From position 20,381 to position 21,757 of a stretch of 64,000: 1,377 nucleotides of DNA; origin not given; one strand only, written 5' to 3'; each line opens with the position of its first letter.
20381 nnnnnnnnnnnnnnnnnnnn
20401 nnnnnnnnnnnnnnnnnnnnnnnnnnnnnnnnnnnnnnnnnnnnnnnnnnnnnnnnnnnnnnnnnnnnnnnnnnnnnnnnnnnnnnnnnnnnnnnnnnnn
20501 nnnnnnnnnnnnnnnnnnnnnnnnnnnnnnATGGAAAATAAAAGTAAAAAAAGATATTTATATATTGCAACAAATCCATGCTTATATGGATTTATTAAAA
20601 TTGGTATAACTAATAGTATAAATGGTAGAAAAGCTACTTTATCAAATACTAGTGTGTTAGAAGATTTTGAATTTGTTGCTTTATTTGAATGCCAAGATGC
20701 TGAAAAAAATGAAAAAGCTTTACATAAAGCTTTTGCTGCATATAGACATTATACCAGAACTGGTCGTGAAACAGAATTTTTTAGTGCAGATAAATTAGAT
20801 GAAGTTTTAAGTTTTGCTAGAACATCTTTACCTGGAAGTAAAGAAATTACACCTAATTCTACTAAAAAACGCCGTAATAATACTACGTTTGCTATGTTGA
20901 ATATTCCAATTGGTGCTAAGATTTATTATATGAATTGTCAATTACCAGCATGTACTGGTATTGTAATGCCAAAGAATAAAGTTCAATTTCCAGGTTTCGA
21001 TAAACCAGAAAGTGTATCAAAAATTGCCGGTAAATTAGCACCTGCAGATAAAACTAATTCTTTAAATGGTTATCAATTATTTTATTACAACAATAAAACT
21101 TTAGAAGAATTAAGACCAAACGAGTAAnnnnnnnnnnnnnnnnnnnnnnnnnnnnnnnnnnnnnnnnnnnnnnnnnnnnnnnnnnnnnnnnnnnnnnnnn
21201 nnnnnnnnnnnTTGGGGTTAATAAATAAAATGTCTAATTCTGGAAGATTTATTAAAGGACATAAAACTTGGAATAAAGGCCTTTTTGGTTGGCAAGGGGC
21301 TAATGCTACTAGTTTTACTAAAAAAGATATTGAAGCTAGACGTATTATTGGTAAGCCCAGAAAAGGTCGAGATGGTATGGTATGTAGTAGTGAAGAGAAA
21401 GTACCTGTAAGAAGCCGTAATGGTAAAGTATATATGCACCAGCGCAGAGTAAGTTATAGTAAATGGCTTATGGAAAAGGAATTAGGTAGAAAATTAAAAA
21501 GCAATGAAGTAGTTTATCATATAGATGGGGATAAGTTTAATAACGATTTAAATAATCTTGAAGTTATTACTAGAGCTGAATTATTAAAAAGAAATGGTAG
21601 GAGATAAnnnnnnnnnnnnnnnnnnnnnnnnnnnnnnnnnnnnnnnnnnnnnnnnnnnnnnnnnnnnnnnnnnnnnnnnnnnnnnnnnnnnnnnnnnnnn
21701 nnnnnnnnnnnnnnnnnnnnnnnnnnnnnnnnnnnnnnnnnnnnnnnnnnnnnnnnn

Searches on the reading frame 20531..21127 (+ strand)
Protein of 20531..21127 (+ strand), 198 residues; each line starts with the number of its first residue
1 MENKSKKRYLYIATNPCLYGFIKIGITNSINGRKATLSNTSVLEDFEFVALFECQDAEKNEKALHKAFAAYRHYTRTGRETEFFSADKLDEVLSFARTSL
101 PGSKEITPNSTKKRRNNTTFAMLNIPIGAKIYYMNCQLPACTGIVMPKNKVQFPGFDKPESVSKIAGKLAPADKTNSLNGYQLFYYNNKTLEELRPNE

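Call 80: search_protein_families(library=phrogs, proteins=[window:20531-21127:+], max_evalue=0.001)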
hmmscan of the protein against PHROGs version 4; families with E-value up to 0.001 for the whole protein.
window:20531-21127:+ (198 aa): 8 families
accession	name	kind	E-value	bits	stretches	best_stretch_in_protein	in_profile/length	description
phrog_16524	-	unknown function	1.3e-11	45.6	1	6-88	23-103/215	-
phrog_8430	-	unknown function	3.4e-10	40.3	1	2-88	289-373/439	-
phrog_681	-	DNA, RNA and nucleotide metabolism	2.4e-09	37.3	1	5-115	437-553/576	endonuclease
phrog_5032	-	unknown function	2.7e-09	37.9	1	4-70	74-140/178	-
phrog_18781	-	unknown function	4.7e-09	36.9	1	5-196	4-215/222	-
phrog_8130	-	unknown function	5.3e-09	36.6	1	5-98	177-261/434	-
phrog_33243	-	unknown function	1.8e-07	31.8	1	5-94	153-248/262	-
phrog_4284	-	unknown function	0.00035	21.4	1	3-74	80-147/171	-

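Call 82: search_protein_families(library=pfam, proteins=[window:20531-21127:+], max_evalue=0.01)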
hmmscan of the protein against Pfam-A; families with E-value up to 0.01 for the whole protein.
window:20531-21127:+ (198 aa): 2 families
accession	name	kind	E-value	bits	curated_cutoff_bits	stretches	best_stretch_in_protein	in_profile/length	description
PF10544.15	T5orf172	-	2.5e-11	44.4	20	1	9-94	2-95/101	T5orf172 domain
PF13455.12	MUG113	-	1.3e-10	42.2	22.3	1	23-88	2-63/73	Meiotically up-regulated gene 113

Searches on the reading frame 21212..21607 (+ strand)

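Call 81: search_protein_families(library=phrogs, proteins=[window:21212-21607:+], max_evalue=0.001)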
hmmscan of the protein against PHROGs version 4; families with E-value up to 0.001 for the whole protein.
window:21212-21607:+ (131 aa): 9 families
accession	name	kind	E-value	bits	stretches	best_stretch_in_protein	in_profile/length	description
phrog_1891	-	DNA, RNA and nucleotide metabolism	4e-12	47.1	1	8-129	101-213/255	HNH endonuclease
phrog_14913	-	DNA, RNA and nucleotide metabolism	8.6e-12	46.3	1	77-123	37-83/149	HNH endonuclease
phrog_20891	-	DNA, RNA and nucleotide metabolism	4.1e-09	37.4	1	54-119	128-193/219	HNH endonuclease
phrog_10730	-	DNA, RNA and nucleotide metabolism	4.2e-08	34.2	1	65-123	85-136/234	HNH endonuclease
phrog_15471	-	DNA, RNA and nucleotide metabolism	4.6e-08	34.1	1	80-126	32-78/183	HNH endonuclease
phrog_59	-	DNA, RNA and nucleotide metabolism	1.9e-07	31.8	1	77-123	186-230/423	HNH endonuclease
phrog_959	-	DNA, RNA and nucleotide metabolism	3.4e-07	31.1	1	78-124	56-102/138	HNH endonuclease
phrog_7545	-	DNA, RNA and nucleotide metabolism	4.1e-06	28.1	1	76-123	80-128/160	HNH endonuclease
phrog_21964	-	DNA, RNA and nucleotide metabolism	2e-05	25.3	1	75-120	159-204/244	HNH endonuclease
